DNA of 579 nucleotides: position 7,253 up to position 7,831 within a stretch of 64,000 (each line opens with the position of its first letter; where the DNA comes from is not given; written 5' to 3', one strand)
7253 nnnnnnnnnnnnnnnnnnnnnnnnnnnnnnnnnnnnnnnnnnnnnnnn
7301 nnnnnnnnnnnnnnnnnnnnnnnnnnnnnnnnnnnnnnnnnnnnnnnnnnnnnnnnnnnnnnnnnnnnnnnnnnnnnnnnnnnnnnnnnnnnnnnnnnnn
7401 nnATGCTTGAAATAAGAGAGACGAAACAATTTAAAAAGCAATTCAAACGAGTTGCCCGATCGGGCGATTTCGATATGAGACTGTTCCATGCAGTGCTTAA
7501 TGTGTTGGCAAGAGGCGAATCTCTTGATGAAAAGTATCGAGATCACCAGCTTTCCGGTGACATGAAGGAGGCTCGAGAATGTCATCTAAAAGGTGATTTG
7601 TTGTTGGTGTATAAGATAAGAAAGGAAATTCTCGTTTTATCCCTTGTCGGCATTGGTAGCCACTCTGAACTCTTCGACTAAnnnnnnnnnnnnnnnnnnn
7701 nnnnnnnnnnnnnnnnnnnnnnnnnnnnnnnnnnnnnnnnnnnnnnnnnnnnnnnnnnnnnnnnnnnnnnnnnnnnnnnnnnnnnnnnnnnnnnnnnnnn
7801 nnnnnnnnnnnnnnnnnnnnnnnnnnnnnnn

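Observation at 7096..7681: dinJ-yafQ toxin-antitoxin module inserted between rplB and rpsS inside the S10 operon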

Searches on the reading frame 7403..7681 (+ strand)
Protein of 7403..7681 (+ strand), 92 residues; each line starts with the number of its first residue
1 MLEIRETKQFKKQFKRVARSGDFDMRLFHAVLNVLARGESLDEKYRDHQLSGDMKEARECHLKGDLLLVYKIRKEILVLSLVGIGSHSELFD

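Call 3: search_protein_families(library=pfam, proteins=[window:7403-7681:+], max_evalue=0.01)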
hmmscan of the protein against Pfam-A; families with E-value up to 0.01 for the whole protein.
window:7403-7681:+ (92 aa): 2 families
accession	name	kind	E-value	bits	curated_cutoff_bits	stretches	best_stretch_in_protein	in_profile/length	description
PF15738.11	YafQ_toxin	-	3.2e-29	101.5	30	1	3-92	2-88/88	Bacterial toxin of type II toxin-antitoxin system, YafQ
PF05016.21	ParE_toxin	-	1.7e-05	25.7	23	1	7-90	4-88/89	ParE toxin of type II toxin-antitoxin system, parDE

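Call 4: search_protein_families(library=ncbifam, proteins=[window:7403-7681:+], max_evalue=0.01)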
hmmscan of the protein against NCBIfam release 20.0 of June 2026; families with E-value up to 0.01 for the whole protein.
window:7403-7681:+ (92 aa): 2 families
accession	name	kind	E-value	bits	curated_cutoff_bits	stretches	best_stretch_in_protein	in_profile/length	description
TIGR00053.1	TIGR00053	subfamily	3.8e-21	75.5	87.25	1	1-91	1-91/92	YafQ family addiction module toxin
TIGR02385.1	RelE_StbE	subfamily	1.3e-20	73.7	27.9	1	4-91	2-88/88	type II toxin-antitoxin system mRNA interferase toxin, RelE/StbE family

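Call 6: find_encoding_contigs(protein=window:7403-7681:+, flank=6000, max_places=10)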
Protein window:7403-7681:+ (92 aa): 2 contigs read that carry it; 1 place shown.
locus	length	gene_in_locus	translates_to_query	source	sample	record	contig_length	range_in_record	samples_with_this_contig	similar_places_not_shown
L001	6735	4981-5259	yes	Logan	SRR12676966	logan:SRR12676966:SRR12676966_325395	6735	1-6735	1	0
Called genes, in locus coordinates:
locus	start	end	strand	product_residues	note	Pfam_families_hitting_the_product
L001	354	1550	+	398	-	PF00009:GTP_EFTU, PF03144:GTP_EFTU_D2, PF03143:GTP_EFTU_D3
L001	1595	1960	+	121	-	PF00338:Ribosomal_S10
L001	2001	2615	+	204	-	PF00297:Ribosomal_L3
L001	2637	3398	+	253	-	PF00573:Ribosomal_L4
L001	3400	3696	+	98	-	PF00276:Ribosomal_L23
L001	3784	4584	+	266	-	PF00181:Ribosomal_L2_N, PF03947:Ribosomal_L2_C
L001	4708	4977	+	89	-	PF04221:RelB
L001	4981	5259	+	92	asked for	PF15738:YafQ_toxin, PF05016:ParE_toxin (weak)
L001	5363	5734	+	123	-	PF00203:Ribosomal_S19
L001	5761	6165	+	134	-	PF00237:Ribosomal_L22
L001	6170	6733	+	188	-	?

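Call 9: find_homologous_proteins(query=window:7403-7681:+)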
Query window:7403-7681:+ (92 aa): 68 proteins with E <= 0.001 among 72 candidates.
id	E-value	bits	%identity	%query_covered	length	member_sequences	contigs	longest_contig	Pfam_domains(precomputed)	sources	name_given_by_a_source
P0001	2.4e-52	192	100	100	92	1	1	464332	PF15738.12,PF05016.22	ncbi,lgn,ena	ncbi:MAG: type II toxin-antitoxin system YafQ family toxin [bacterium]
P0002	2.5e-49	182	95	100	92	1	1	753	PF15738.12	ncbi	-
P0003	5.3e-36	140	72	100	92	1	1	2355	PF15738.12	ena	-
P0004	7.8e-28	114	62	100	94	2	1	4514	PF15738.12,PF05016.22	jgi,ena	-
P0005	1.2e-24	104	57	99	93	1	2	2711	PF15738.12,PF05016.22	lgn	-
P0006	1.2e-24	104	55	100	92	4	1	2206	PF15738.12,PF05016.22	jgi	-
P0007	1.1e-23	101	58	96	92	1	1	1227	PF15738.12,PF05016.22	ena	-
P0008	1.4e-23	100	58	100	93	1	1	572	PF15738.12,PF05016.22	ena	-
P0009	6.8e-23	98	48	99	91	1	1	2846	PF15738.12,PF05016.22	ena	-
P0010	8.9e-23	98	54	100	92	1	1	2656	PF15738.12,PF05016.22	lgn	-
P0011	1.3e-21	94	50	100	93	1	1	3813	PF15738.12,PF05016.22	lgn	-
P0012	2.5e-21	93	50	100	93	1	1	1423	PF15738.12,PF05016.22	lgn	-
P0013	2.5e-21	93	50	100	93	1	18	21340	PF15738.12,PF05016.22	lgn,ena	-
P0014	5.4e-21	92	50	99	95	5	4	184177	PF15738.12,PF05016.22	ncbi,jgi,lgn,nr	ncbi:type II toxin-antitoxin system YafQ family toxin [bacterium]|nr:type II toxin-antitoxin system 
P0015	8.7e-21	91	52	99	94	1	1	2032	PF15738.12,PF05016.22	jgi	jgi:mRNA interferase YafQ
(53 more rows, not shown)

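Call 18: find_encoding_contigs(protein=P0002, flank=5000)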
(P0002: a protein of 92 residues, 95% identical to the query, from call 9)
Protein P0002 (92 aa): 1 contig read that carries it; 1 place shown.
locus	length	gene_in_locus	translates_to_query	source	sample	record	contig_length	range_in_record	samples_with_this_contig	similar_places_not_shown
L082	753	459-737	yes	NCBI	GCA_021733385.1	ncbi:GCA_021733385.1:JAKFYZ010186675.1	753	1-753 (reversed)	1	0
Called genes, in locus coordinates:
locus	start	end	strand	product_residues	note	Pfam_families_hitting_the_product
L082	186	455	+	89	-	PF04221:RelB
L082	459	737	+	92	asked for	PF15738:YafQ_toxin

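Call 19: find_encoding_contigs(protein=P0003, flank=5000)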
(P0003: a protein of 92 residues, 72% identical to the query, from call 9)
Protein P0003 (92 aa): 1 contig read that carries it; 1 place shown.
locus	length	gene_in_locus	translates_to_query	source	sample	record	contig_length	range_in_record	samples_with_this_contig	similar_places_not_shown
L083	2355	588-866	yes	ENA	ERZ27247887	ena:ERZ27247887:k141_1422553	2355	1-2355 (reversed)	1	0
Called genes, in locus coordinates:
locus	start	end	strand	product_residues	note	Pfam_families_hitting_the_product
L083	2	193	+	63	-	?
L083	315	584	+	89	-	PF04221:RelB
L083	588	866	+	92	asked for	PF15738:YafQ_toxin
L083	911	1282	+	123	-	PF00203:Ribosomal_S19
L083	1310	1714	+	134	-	PF00237:Ribosomal_L22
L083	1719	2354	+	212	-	?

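Call 20: find_encoding_contigs(protein=P0004, flank=5000)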
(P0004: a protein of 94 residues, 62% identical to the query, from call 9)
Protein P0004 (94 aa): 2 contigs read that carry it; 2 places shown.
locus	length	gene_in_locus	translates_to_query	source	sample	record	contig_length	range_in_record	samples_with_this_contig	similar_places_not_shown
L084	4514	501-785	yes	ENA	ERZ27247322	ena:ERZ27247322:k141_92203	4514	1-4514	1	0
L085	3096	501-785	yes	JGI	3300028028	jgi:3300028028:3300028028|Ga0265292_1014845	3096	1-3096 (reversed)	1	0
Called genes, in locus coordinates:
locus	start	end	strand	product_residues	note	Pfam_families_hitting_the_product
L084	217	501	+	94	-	PF04221:RelB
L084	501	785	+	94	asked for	PF15738:YafQ_toxin, PF05016:ParE_toxin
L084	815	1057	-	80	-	-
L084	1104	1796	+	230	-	PF03559:Hexose_dehydrat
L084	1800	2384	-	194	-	PF00565:SNase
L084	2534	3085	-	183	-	-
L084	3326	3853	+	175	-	-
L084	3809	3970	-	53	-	-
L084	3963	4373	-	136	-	PF02130:YbeY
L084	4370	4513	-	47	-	?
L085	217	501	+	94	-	PF04221:RelB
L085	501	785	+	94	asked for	PF15738:YafQ_toxin, PF05016:ParE_toxin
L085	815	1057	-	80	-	-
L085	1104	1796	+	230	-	PF03559:Hexose_dehydrat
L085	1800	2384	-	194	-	PF00565:SNase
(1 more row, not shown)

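Call 29: search_solved_structures(query=window:7403-7678:+, show_alignments=3, max_evalue=0.001)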
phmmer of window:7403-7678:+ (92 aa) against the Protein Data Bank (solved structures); distinct sequences matched with E-value up to 0.001: 11.
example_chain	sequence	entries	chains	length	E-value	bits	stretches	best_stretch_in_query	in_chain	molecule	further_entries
4nrn_A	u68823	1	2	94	4.6e-22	80.9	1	1-91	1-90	metal-bound toxin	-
2otr_A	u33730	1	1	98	5.3e-22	80.7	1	1-91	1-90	Hypothetical protein HP0892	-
4ltt_A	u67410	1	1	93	2.9e-16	62.4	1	1-91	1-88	Uncharacterized protein, toxin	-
1z8m_A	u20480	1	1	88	2.9e-16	62.4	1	1-91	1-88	conserved hypothetical protein HP0894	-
4ls4_A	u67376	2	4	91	2.3e-15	59.5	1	1-91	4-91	Uncharacterized protein, Toxin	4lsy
9lew_B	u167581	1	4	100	6.6e-14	54.9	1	3-91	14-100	Type II toxin-antitoxin system YafQ family toxin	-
4ml2_A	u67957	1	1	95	4.3e-06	30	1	5-91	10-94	mRNA interferase YafQ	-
4q2u_B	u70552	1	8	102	5.5e-06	29.6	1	5-91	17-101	mRNA interferase YafQ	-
4ml0_B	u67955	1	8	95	1.3e-05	28.4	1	4-91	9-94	Predicted toxin of the YafQ-DinJ toxin-antitoxin system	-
4mmg_A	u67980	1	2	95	1.8e-05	28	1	5-83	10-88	mRNA interferase YafQ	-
4mmj_A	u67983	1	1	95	5.6e-05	26.4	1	4-83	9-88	Addiction module toxin, RelE/StbE family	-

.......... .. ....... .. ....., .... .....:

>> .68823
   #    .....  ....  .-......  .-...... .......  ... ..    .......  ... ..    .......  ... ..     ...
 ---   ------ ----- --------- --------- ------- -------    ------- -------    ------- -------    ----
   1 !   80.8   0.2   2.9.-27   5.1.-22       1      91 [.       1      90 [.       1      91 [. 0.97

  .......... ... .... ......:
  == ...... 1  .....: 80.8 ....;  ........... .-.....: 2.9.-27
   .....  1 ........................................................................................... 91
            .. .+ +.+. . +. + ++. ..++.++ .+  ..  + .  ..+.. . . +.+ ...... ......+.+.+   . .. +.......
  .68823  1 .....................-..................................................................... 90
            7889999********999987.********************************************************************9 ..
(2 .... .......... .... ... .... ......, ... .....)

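Call 41: find_related_loci(query=window:7403-7678:+, collection=viral_contigs, flank=4000)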
Query window:7403-7678:+ (92 aa) in viral_contigs; peptide patterns used: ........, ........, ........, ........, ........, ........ (x = any residue, [..] = any of these).
20 stretches matched a pattern, but none encodes a relative of the query by tblastn (E <= 1e-3).

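Call 55: list_cluster_members(proteins=[window:7403-7678:+, window:7130-7396:+])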
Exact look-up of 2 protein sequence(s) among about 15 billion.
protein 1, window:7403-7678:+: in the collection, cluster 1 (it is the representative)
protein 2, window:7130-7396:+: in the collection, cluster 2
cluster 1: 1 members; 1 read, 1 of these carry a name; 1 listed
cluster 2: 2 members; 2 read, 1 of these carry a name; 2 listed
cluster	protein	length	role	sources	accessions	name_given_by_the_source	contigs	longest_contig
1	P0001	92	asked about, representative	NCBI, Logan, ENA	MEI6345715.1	MAG: type II toxin-antitoxin system YafQ family toxin [bacterium]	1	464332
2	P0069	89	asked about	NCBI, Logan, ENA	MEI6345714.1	MAG: type II toxin-antitoxin system RelB/DinJ family antitoxin [bacterium]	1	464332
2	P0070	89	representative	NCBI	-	-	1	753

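Call 62: predict_structure(alignment_id=A3)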
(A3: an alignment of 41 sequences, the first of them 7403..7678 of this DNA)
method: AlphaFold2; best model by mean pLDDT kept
length: 92 residues; sequences in the alignment: 41
mean_pLDDT: 89.4   pTM: 0.79
mean pLDDT of the five models: 89.4, 86.6, 83.4, 82.8, 81.5
residues with pLDDT >= 90: 65; 70-90: 19; 50-70: 7; < 50: 1
segments of 3 or more residues with pLDDT < 50: none
pLDDT, mean of each block of 10 residues (from residue 1): 95 90 90 96 94 95 89 96 68 55
secondary structure, 60 per line:
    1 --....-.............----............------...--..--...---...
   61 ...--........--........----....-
elements in order: E3-6 H8-20 H25-36 E58-63 E66-73 E76-83 H88-91

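Call 65: fold_search(model_id=the predicted structure, library=pdb)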
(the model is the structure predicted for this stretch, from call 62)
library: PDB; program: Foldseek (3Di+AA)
matches with E <= 10: 1021; with E <= 0.001: 16
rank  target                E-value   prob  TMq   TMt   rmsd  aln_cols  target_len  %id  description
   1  4lsy_A                6.5e-09  1.00  0.82  0.86   3.6        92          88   40  Crystal structure of copper-bound L66S mutant toxin from Helicobacter pylori (released 2014-02-05)
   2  4ltt                  1.8e-08  1.00  0.82  0.83   3.6        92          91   41  Crystal structure of native apo toxin from Helicobacter pylori (released 2014-02-05)
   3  1z8m_MODEL_1_A        3.4e-08  1.00  0.56  0.58   4.9        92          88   41  Solution structure of the conserved hypothtical protein HP0894 from Helicobacter pylori (released 2005-11-01)
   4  4ls4_A                4.5e-08  1.00  0.82  0.83   3.6        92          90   40  Crystal structure of L66S mutant toxin from Helicobacter pylori (released 2014-02-05)
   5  2otr_MODEL_1_A        1.3e-07  1.00  0.68  0.69   3.8        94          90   48  Solution Structure of Conserved Hypothetical Protein HP0892 from Helicobacter pylori (released 2007-12-18)
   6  9lew_B                2.1e-07  1.00  0.80  0.81   3.9        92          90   37  The crystal structure of DinJ-YafQ complex from Vibrio cholerae (released 2025-07-30)
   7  4mmg_B                5.9e-07  1.00  0.73  0.74   4.4        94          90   26  crystal structure of YafQ mutant H87Q from E.coli (released 2014-06-25)
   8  4mmj                  9.2e-07  1.00  0.75  0.76   4.2        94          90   26  crystal structure of YafQ from E.coli strain BL21(DE3) (released 2014-06-25)
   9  4mmg_A                9.2e-07  1.00  0.74  0.75   4.3        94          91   26  crystal structure of YafQ mutant H87Q from E.coli (released 2014-06-25)
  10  4ml0_B                1.4e-06  1.00  0.76  0.77   3.9        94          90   28  Crystal structure of E.coli DinJ-YafQ complex (released 2014-06-25)
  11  4q2u_B                1.8e-06  1.00  0.75  0.76   3.9        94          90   28  Crystal structure of the E. coli DinJ-YafQ toxin-antitoxin complex (released 2014-06-11)
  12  4q2u_L                5.3e-06  1.00  0.74  0.75   4.0        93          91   28  Crystal structure of the E. coli DinJ-YafQ toxin-antitoxin complex (released 2014-06-11)
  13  7bwf_A                3.0e-04  1.00  0.74  0.78   2.9        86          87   13  YoeB-YefM complex from Staphylococcus aureus (released 2020-05-20)
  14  6n90_A                7.0e-04  1.00  0.58  0.61   3.6        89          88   13  YoeB/ParE toxin from Agrobacterium tumefaciens (released 2019-11-06)
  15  8yxv_E                8.5e-04  1.00  0.74  0.80   2.9        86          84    9  Toxin-antitoxin complex from Streptococcus pneumoniae (released 2025-04-09)
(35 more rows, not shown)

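Call 71: search_dna_similar(query=window:7403-7678:+, collection=plasmids, mode=protein, max_rows=8)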
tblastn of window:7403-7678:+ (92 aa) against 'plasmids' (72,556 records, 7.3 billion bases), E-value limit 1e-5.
Records with a match: 1229; places in all: 1305; records where one place covers at least 80% of the query: 817.
Best place of each record, by identity: <60% 1229.
By first word of the organism name: Enterococcus 200; Klebsiella 186; Acinetobacter 84; Campylobacter 79; Helicobacter 57; Pseudomonas 56; Enterobacter 46; Sphingobium 40; Aeromonas 36; Zymomonas 35; and 97 more.
By predicted mobility (MOB-suite, as given by PLSDB): conjugative 489; mobilizable 400; non-mobilizable 340.
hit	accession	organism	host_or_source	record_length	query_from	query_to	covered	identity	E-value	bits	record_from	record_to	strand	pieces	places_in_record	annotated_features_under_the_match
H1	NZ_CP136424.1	Blautia hydrogenotrophica DSM 10507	whole organism,human feces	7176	1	91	99%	49.5%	1e-18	85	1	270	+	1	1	type II toxin-antitoxin system YafQ family toxin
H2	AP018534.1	Clostridiales bacterium Choco116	Homo sapiens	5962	1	91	99%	49.5%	2e-18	85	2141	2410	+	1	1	record has no annotation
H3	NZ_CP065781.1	Enterococcus faecium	Homo sapiens,Rectal swab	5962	1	91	99%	49.5%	2e-18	85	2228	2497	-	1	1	type II toxin-antitoxin system YafQ family toxin | type II toxin-antitoxin system RelB/DinJ family antitoxin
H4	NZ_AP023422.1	Pusillibacter faecalis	Homo sapiens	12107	1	91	99%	48.4%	7e-19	86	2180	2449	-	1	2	type II toxin-antitoxin system YafQ family toxin | type II toxin-antitoxin system RelB/DinJ family antitoxin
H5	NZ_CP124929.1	Enterococcus faecalis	Homo sapiens,urine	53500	1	91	99%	47.3%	7e-12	66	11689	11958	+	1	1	type II toxin-antitoxin system YafQ family toxin | type II toxin-antitoxin system RelB/DinJ family antitoxin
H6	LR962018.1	Enterococcus faecalis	-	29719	1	91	99%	47.3%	9e-12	66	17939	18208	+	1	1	record has no annotation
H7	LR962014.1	Enterococcus faecalis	-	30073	1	91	99%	47.3%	2e-11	65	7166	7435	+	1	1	record has no annotation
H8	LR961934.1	Enterococcus faecalis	-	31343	1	91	99%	47.3%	2e-11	65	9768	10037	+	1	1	record has no annotation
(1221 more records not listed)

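Call 72: search_dna_similar(query=window:7403-7678:+, collection=phages, mode=protein, max_rows=8)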
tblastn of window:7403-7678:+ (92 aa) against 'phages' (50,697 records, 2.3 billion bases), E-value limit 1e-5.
Records with a match: 16; places in all: 16; records where one place covers at least 80% of the query: 16.
Best place of each record, by identity: <60% 16.
By first word of the organism name: Bacteriophage 6; Streptococcus 4; Zymomonas 3; Enterococcus 1; Monoglobales 1; bajarodcaudo 1.
By host as written in the record: - 9; Enterococcus faecalis 1; Monoglobales 1; Streptococcus agalactiae JN_AR_GBS18 1; Streptococcus urinalis 2285-97 1; Streptococcus canis FSL_Z3-227 1; Streptococcus suis FJNP8 1; Helicobacter pullorum 1.
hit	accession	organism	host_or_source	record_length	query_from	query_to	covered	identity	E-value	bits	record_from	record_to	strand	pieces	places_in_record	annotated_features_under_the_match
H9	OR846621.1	Enterococcus phage Efs 1-1-1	Enterococcus faecalis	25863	1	91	99%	47.3%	6e-12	65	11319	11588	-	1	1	record has no annotation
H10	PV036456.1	Monoglobales phage CHVD 5762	Monoglobales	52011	2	92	99%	46.2%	6e-18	82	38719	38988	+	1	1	RelE-like toxin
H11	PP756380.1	Streptococcus phage phiGBSVK-A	Streptococcus agalactiae JN_AR_GBS18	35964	1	91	99%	46.2%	2e-17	80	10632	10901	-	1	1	mRNA interferase YafQ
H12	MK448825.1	Streptococcus phage Javan639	Streptococcus urinalis 2285-97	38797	1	91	99%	46.2%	2e-17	80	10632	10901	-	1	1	YafQ toxin protein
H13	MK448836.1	Streptococcus phage Javan95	Streptococcus canis FSL_Z3-227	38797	1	91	99%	46.2%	2e-17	80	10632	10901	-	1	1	YafQ toxin protein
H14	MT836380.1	Bacteriophage sp.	human fecal samples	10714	4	91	96%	46.6%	1e-17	81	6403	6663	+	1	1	record has no annotation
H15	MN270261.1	Streptococcus phage phi-SsuFJNP8_rum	Streptococcus suis FJNP8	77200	1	91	99%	44.0%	6e-16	76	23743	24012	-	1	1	mRNA interferase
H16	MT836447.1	Bacteriophage sp.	human fecal samples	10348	1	90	98%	44.1%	6e-14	71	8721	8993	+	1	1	record has no annotation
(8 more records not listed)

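Call 80: find_encoding_contigs(protein=P0005, flank=3000, max_places=3)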
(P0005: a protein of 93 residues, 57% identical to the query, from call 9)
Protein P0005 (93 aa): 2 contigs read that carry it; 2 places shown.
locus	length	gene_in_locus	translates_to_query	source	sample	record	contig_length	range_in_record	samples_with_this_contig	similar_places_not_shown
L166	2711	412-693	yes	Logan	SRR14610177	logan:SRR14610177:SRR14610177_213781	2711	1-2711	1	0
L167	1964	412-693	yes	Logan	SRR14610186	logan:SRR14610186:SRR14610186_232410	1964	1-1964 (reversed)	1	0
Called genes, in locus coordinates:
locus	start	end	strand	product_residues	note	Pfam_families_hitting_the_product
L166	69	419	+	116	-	-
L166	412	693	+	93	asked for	PF15738:YafQ_toxin, PF05016:ParE_toxin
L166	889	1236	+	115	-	-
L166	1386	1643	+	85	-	-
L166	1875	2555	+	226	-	-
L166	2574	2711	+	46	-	?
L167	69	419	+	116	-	-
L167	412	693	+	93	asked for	PF15738:YafQ_toxin, PF05016:ParE_toxin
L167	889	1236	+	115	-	-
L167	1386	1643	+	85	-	-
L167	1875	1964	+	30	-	?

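Call 81: find_encoding_contigs(protein=P0006, flank=3000, max_places=3)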
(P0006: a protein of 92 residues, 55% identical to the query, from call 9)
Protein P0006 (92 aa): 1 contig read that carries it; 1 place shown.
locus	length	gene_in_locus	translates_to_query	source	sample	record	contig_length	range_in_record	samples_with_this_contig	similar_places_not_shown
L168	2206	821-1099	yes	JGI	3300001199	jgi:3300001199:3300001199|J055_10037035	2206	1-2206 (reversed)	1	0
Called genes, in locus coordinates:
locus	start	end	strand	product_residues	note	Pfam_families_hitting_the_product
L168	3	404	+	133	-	?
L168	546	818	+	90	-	PF04221:RelB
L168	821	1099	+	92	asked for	PF15738:YafQ_toxin, PF05016:ParE_toxin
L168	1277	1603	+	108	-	PF00581:Rhodanese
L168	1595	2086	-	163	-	-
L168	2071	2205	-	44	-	?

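Call 82: find_encoding_contigs(protein=P0009, flank=3000, max_places=3)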
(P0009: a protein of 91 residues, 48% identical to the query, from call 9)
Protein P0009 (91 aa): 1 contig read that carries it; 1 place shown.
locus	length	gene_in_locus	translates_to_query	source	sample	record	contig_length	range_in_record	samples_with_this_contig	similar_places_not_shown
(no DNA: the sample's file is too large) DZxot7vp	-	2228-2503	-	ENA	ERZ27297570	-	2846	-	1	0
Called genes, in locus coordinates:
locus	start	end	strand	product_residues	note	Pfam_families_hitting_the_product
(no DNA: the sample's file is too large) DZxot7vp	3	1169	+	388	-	?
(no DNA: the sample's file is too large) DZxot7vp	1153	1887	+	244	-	PF02616:SMC_ScpA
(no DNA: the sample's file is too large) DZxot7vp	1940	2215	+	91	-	PF04221:RelB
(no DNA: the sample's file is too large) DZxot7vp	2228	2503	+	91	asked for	PF15738:YafQ_toxin, PF05016:ParE_toxin (weak)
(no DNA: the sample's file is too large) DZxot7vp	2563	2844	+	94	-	?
